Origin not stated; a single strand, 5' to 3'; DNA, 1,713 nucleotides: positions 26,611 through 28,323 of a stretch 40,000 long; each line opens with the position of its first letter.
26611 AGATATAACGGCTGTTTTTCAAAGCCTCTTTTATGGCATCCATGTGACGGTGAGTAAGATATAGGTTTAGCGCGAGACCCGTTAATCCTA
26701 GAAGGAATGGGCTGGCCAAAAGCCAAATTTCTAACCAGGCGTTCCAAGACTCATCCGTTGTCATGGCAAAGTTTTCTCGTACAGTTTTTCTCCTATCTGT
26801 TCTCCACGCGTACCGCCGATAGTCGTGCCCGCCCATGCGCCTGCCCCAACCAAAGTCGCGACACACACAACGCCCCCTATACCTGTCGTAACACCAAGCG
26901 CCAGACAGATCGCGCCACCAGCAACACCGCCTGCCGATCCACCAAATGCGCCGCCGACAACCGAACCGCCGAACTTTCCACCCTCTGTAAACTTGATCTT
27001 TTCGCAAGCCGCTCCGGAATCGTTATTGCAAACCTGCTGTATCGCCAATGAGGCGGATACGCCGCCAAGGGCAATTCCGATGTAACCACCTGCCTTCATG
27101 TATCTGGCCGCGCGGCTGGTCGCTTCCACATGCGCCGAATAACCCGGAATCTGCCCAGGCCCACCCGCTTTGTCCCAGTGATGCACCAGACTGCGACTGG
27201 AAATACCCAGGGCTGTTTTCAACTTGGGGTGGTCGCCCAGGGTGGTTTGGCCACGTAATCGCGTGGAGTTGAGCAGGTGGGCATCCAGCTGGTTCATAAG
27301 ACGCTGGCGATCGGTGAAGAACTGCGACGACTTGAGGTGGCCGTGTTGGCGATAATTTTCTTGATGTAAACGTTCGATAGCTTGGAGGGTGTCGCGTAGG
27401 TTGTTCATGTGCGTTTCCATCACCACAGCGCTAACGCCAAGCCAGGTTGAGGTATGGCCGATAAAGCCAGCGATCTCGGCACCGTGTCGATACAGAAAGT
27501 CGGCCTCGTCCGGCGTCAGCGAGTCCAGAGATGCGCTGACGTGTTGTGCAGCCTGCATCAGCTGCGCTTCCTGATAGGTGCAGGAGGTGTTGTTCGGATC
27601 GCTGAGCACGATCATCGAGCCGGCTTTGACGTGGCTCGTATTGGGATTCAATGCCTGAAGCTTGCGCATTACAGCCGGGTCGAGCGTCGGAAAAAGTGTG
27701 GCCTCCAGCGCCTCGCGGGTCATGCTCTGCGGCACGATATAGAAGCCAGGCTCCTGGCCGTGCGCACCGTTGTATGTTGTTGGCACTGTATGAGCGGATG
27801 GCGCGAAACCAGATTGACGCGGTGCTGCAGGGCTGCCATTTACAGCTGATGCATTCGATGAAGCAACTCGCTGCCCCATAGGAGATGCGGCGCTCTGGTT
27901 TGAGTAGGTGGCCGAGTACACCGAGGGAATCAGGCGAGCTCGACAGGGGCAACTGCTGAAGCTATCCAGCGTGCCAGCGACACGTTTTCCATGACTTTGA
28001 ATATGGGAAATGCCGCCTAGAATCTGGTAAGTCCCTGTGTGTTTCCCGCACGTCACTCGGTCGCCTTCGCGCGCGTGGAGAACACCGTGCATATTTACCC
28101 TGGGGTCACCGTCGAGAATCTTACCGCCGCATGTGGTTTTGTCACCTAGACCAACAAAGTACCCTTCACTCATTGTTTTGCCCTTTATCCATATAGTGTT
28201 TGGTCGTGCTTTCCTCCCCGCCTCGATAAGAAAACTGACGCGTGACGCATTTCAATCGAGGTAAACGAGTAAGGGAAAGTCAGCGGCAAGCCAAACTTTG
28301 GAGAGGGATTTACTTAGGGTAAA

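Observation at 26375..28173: Orphan PAAR / glycine-zipper toxin translationally coupled to a 3-TM immunity-like protein, in an AT-shifted, REP-bracketed pocket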

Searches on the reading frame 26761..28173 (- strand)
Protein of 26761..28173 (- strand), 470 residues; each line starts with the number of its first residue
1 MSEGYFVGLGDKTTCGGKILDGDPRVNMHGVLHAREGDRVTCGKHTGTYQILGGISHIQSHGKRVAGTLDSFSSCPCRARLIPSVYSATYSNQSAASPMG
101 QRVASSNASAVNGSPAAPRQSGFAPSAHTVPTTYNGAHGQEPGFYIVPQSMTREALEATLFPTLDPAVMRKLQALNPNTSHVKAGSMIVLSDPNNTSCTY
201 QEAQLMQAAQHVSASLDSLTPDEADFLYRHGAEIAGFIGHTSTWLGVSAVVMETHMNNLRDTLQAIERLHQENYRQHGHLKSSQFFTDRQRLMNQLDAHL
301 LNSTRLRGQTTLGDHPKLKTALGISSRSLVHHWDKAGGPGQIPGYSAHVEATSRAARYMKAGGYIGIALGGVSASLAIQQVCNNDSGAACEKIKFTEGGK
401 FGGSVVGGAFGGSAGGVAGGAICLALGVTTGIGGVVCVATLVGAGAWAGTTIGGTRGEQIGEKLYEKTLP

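Call 3: search_protein_families(library=pfam, proteins=[window:26761-28173:-], max_evalue=1)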
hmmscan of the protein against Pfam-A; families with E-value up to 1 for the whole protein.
window:26761-28173:- (470 aa): 3 families
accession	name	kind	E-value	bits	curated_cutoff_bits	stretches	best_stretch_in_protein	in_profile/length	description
PF05488.18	PAAR_motif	-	1.1e-09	38.9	27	1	9-71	1-61/70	PAAR motif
PF17174.10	DUF5130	-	0.086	13.6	27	1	174-264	39-129/136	Domain of unknown function (DUF5130)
PF01894.22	UPF0047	-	0.28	11.8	27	0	179-266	12-99/117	Uncharacterised protein family UPF0047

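Call 4: search_protein_families(library=ncbifam, proteins=[window:26761-28173:-], max_evalue=1)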
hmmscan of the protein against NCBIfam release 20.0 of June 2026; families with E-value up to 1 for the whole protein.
window:26761-28173:- (470 aa): 0 families

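Call 5: find_homologous_proteins(query=window:26761-28173:-)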
Query window:26761-28173:- (470 aa): 1187 proteins with E <= 0.001 among 8000 candidates; the best 120 are listed.
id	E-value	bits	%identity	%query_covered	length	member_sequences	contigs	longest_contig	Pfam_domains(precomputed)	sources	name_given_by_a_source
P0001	0.0e+0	1062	100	100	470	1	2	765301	PF05488.19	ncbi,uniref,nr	ncbi:PAAR domain-containing protein [Pseudomonas fluorescens]|uniref:PAAR domain-containing protein 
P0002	1.7e-289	978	92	100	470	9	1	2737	PF05488.19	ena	-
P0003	4.4e-282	954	90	100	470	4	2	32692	PF05488.19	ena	-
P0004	4.9e-276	934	87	100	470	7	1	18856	PF05488.19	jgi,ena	-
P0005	6.7e-275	930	87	100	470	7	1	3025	PF05488.19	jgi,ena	-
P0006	1.6e-274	929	86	100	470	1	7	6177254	PF05488.19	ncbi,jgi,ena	ncbi:PAAR domain-containing protein [Pseudomonas lactis]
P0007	3.5e-271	918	85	100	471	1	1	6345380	PF05488.19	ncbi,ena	ncbi:PAAR domain-containing protein [Pseudomonas fluorescens]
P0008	1.6e-269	913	86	100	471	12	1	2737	PF05488.19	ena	-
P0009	9.9e-263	890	85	95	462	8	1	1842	PF05488.19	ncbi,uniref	ncbi:PAAR domain-containing protein, partial [Pseudomonas lactis]|uniref:PAAR domain-containing prot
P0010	7.7e-260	881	83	100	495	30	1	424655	PF05488.19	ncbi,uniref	ncbi:PAAR domain-containing protein [Pseudomonas sp. EL_65y_Pfl1_R32]|uniref:PAAR domain-containing 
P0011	1.0e-258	877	81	100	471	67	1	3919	PF05488.19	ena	-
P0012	5.3e-257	871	81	100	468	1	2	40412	PF05488.19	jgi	jgi:uncharacterized Zn-binding protein involved in type VI secretion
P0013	8.2e-255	864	81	100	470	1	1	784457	PF05488.19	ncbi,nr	ncbi:PAAR domain-containing protein [Pseudomonas fluorescens]|nr:PAAR domain-containing protein [Pse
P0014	3.4e-251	852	79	100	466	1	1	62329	PF05488.19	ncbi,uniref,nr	ncbi:PAAR domain-containing protein [Pseudomonas fluorescens]|uniref:PAAR domain-containing protein 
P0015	1.6e-250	850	79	100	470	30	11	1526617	PF05488.19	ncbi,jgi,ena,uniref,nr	ncbi:PAAR domain-containing protein [Pseudomonas lactis]|uniref:PAAR domain-containing protein n=1 T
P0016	3.6e-250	849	81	97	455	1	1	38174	PF05488.19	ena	-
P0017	1.7e-249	847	80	100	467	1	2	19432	PF05488.19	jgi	jgi:uncharacterized Zn-binding protein involved in type VI secretion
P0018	3.1e-248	842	78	100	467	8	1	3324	PF05488.19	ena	-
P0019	3.5e-247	839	77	100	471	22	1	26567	PF05488.19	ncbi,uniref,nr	ncbi:PAAR domain-containing protein [Pseudomonas sp. PA-6-4F]|uniref:PAAR domain-containing protein 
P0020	3.6e-247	839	80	100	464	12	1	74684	PF05488.19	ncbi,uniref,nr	ncbi:PAAR domain-containing protein [Pseudomonas lactis]|uniref:PAAR domain-containing protein n=1 T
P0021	5.5e-245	832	79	100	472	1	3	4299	PF05488.19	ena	-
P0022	9.0e-245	831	79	98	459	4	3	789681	PF05488.19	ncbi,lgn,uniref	ncbi:PAAR domain-containing protein [Pseudomonas sp.]|uniref:PAAR domain-containing protein n=1 Tax=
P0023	2.2e-244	830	77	100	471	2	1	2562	PF05488.19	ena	-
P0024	5.6e-243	825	78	100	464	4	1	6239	PF05488.19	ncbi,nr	ncbi:MAG: hypothetical protein K0S85_3175 [Pseudomonas orientalis]|nr:hypothetical protein [Pseudomo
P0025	1.0e-242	824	77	100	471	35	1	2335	PF05488.19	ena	-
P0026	1.2e-242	824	78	100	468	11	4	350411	PF05488.19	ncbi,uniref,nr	ncbi:Pyocin large subunit [Pseudomonas sp. 37 R 15]|uniref:PAAR domain-containing protein n=1 Tax=Ps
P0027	8.8e-242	821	76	100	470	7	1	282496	PF05488.19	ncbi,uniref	ncbi:PAAR domain-containing protein [Pseudomonas sp. EA_65y_Pfl1_P120]|uniref:PAAR domain-containing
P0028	3.5e-241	819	76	100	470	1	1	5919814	PF05488.19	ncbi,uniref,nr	ncbi:PAAR domain-containing protein [Pseudomonas orientalis]|uniref:PAAR domain-containing protein n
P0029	9.7e-241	818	76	100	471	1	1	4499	PF05488.19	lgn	-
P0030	1.1e-240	818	75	100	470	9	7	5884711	PF05488.19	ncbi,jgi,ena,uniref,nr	ncbi:PAAR domain-containing protein [Pseudomonas paracarnis]|uniref:PAAR domain-containing protein n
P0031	1.2e-240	817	77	100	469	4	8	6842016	PF05488.19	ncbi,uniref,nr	ncbi:PAAR motif-containing protein [Pseudomonas synxantha]|uniref:LysM domain-containing protein n=2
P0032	3.2e-240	816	77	100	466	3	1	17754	PF05488.19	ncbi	-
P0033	3.3e-240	816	77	100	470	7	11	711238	PF05488.19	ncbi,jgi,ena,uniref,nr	ncbi:PAAR domain-containing protein [Pseudomonas lactis]|uniref:PAAR domain-containing protein n=1 T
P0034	3.4e-240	816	76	100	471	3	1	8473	PF05488.19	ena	-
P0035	3.8e-240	816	77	100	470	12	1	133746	PF05488.19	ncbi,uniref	ncbi:PAAR domain-containing protein [Pseudomonas sp. RL_105y_Pfl1_103]|uniref:PAAR domain-containing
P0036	5.1e-240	815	77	100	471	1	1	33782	PF05488.19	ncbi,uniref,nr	ncbi:PAAR domain-containing protein [Pseudomonas paralactis]|uniref:PAAR domain-containing protein n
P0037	7.0e-240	815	75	100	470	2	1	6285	PF05488.19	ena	-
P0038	1.9e-239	813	76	100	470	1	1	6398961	PF05488.19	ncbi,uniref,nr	ncbi:PAAR domain-containing protein [Pseudomonas synxantha]|uniref:PAAR domain-containing protein n=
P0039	5.5e-239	812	76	100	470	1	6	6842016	PF05488.19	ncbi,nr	ncbi:PAAR domain-containing protein [Pseudomonas synxantha]|nr:PAAR domain-containing protein [Pseud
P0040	4.2e-238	809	76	100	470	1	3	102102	PF05488.19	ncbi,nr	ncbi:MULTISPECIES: PAAR domain-containing protein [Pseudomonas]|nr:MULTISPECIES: PAAR domain-contain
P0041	4.6e-238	809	76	100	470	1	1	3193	PF05488.19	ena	-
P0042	1.6e-237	807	74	100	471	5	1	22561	PF05488.19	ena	-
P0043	7.6e-237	805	75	100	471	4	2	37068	PF05488.19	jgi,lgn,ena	-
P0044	1.3e-236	804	75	100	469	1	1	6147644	PF05488.19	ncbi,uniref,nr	ncbi:PAAR domain-containing protein [Pseudomonas synxantha]|uniref:PAAR domain-containing protein n=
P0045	1.5e-236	804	76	100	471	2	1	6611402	PF05488.19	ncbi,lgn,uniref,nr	ncbi:hypothetical protein PspS35_07525 [Pseudomonas sp. S35]|uniref:PAAR domain-containing protein n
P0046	3.3e-236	803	74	100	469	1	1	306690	PF05488.19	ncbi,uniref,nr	ncbi:PAAR domain-containing protein [Pseudomonas sp. Root569]|uniref:PAAR domain-containing protein 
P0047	4.9e-236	802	75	100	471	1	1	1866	PF05488.19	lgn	-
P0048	5.7e-236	802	74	100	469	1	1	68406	PF05488.19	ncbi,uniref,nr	ncbi:PAAR domain-containing protein [Pseudomonas sp. rhizo25]|uniref:PAAR domain-containing protein 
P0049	5.8e-236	802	75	100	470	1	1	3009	PF05488.19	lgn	-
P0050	7.2e-236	802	76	100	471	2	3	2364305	PF05488.19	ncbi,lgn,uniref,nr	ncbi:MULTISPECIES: PAAR domain-containing protein [Pseudomonas]|uniref:PAAR domain-containing protei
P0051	8.7e-236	801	77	100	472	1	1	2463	PF05488.19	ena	-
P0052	9.2e-236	801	74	100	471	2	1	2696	PF05488.19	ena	-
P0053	1.3e-235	801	75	100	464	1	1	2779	PF05488.19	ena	-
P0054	1.5e-235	801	76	100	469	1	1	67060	PF05488.19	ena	-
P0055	1.9e-235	800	75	100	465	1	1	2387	PF05488.19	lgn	-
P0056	5.5e-235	799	76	100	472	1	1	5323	PF05488.19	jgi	jgi:uncharacterized Zn-binding protein involved in type VI secretion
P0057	5.5e-235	799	75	100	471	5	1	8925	PF05488.19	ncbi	-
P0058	7.0e-235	798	75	100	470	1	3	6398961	PF05488.19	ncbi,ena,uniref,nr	ncbi:PAAR domain-containing protein [Pseudomonas synxantha]|uniref:PAAR domain-containing protein n=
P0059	1.0e-234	798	74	100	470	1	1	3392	PF05488.19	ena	-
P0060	1.2e-234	798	73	100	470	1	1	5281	PF05488.19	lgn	-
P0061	1.6e-234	797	74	100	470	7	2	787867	PF05488.19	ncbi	-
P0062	3.9e-234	796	77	100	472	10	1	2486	PF05488.19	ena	-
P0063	6.7e-234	795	75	100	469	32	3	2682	PF05488.19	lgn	-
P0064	1.0e-233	795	74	100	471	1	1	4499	PF05488.19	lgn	-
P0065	2.3e-233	793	76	100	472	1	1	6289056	PF05488.19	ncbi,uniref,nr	ncbi:PAAR domain-containing protein [Pseudomonas salmasensis]|uniref:PAAR domain-containing protein 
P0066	6.7e-233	792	73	100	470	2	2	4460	PF05488.19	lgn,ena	-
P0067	6.8e-233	792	76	100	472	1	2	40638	PF05488.19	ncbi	-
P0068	1.0e-232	791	75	100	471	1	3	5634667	PF05488.19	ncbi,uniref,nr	ncbi:PAAR domain-containing protein [Pseudomonas trivialis]|uniref:Zn-binding Pro-Ala-Ala-Arg (PAAR)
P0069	1.9e-232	790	75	100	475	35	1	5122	PF05488.19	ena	-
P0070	3.0e-232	790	73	100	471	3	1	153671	PF05488.19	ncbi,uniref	ncbi:PAAR domain-containing protein [Pseudomonas cyclaminis]|uniref:PAAR domain-containing protein n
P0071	4.7e-232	789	74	100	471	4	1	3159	PF05488.19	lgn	-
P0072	9.3e-232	788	73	100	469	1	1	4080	PF05488.19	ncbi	-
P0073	1.9e-231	787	73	100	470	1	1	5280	PF05488.19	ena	-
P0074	4.8e-231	786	73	100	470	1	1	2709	PF05488.19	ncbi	-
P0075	6.6e-231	785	74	100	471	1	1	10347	PF05488.19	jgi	jgi:uncharacterized Zn-binding protein involved in type VI secretion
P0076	7.3e-231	785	74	100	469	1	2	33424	PF05488.19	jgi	-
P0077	1.6e-230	784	73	100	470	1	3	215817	PF05488.19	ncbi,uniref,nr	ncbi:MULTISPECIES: PAAR domain-containing protein [Pseudomonas]|uniref:PAAR domain-containing protei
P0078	2.5e-230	783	74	100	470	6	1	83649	PF05488.19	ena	-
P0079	3.1e-230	783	73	100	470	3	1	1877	PF05488.19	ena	-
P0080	4.0e-230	783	73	100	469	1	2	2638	PF05488.19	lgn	-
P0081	1.7e-229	781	73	100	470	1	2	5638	PF05488.19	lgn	-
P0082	2.1e-229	780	73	100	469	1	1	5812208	PF05488.19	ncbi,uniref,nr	ncbi:PAAR domain-containing protein [Pseudomonas orientalis]|uniref:PAAR domain-containing protein n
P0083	4.2e-229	779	73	100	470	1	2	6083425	PF05488.19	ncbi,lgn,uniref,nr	ncbi:PAAR domain-containing protein [Pseudomonas sp. FJ2-5-13]|uniref:PAAR domain-containing protein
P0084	4.2e-229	779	72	100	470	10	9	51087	PF05488.19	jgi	jgi:uncharacterized Zn-binding protein involved in type VI secretion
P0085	6.2e-229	779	76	95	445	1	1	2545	PF05488.19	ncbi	ncbi:PAAR domain-containing protein, partial [Pseudomonas lactis]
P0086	1.0e-228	778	75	95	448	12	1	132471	PF05488.19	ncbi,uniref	ncbi:PAAR domain-containing protein, partial [Pseudomonas sp. PA-1-6G]|uniref:PAAR domain-containing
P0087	1.4e-228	778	73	100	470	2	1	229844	PF05488.19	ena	-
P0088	1.5e-228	778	72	100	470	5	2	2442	PF05488.19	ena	-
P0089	1.6e-228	777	73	100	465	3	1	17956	PF05488.19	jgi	jgi:uncharacterized Zn-binding protein involved in type VI secretion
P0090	4.7e-228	776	74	100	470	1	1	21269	PF05488.19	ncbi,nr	ncbi:hypothetical protein ALQ18_00319 [Pseudomonas marginalis pv. marginalis]|nr:hypothetical protei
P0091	4.9e-228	776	73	100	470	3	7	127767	PF05488.19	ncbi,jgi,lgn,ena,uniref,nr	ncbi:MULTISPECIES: PAAR domain-containing protein [Pseudomonas]|uniref:PAAR domain-containing protei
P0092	6.1e-228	776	73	100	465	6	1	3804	PF05488.19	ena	-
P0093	1.3e-227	774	74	100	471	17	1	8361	PF05488.19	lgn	-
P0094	2.1e-227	774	74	100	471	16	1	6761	PF05488.19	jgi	jgi:uncharacterized Zn-binding protein involved in type VI secretion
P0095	4.1e-227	773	71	100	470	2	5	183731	PF05488.19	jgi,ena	-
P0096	5.9e-227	772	72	100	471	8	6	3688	PF05488.19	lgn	-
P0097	1.8e-226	771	73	100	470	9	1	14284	PF05488.19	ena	-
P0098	2.6e-226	770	71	100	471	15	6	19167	PF05488.19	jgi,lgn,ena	jgi:uncharacterized Zn-binding protein involved in type VI secretion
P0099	4.1e-226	770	73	100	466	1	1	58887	PF05488.19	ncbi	-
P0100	8.2e-226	769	71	100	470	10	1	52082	PF05488.19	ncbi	-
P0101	1.5e-225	768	73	100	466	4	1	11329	PF05488.19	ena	-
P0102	1.9e-225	767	71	100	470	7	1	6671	PF05488.19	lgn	-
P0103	6.9e-225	765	73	100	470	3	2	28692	PF05488.19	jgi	-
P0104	1.0e-224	765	72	100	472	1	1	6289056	PF05488.19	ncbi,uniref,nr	ncbi:PAAR domain-containing protein [Pseudomonas salmasensis]|uniref:PAAR domain-containing protein 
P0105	1.0e-224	765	71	100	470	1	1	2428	PF05488.19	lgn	-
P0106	2.9e-224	763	73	100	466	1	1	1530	PF05488.19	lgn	-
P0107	7.2e-224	762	72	100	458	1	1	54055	PF05488.19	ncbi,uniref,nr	ncbi:PAAR domain-containing protein [Pseudomonas sp. ICMP 460]|uniref:PAAR domain-containing protein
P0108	7.9e-224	762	72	100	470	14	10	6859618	PF05488.19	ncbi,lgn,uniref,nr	ncbi:PAAR domain-containing protein [Pseudomonas azotoformans]|uniref:PAAR domain-containing protein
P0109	9.9e-224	762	72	100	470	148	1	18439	PF05488.19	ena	-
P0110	5.8e-223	759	71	100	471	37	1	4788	PF05488.19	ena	-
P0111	9.6e-223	758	71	100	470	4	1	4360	PF05488.19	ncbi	ncbi:hypothetical protein D3C85_659100 [compost metagenome]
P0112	1.1e-222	758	71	100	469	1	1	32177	PF05488.19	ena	-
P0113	4.2e-222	756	71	100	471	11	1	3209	PF05488.19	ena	-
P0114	4.4e-222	756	70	100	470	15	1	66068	PF05488.19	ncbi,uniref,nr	ncbi:PAAR domain-containing protein [Pseudomonas sp. A-B-19]|uniref:PAAR domain-containing protein n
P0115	1.5e-221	754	71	99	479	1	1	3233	PF05488.19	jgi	jgi:uncharacterized Zn-binding protein involved in type VI secretion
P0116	2.4e-221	754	71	100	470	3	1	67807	PF05488.19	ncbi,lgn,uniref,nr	ncbi:PAAR domain-containing protein [Pseudomonas sp. MWU16-30323]|uniref:PAAR domain-containing prot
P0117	3.8e-221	753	73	100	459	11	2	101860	PF05488.19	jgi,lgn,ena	-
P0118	4.8e-221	753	72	100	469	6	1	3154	PF05488.19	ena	-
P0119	1.0e-220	752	71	100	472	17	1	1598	PF05488.19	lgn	-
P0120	1.1e-220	752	72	100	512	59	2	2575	PF05488.19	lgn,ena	-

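Call 6: search_solved_structures(query=window:26761-28173:-, max_evalue=1, show_alignments=2)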
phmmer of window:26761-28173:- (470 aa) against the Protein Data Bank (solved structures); distinct sequences matched with E-value up to 1: 0.

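Call 13: find_encoding_contigs(protein=P0001, flank=10000, max_places=4)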
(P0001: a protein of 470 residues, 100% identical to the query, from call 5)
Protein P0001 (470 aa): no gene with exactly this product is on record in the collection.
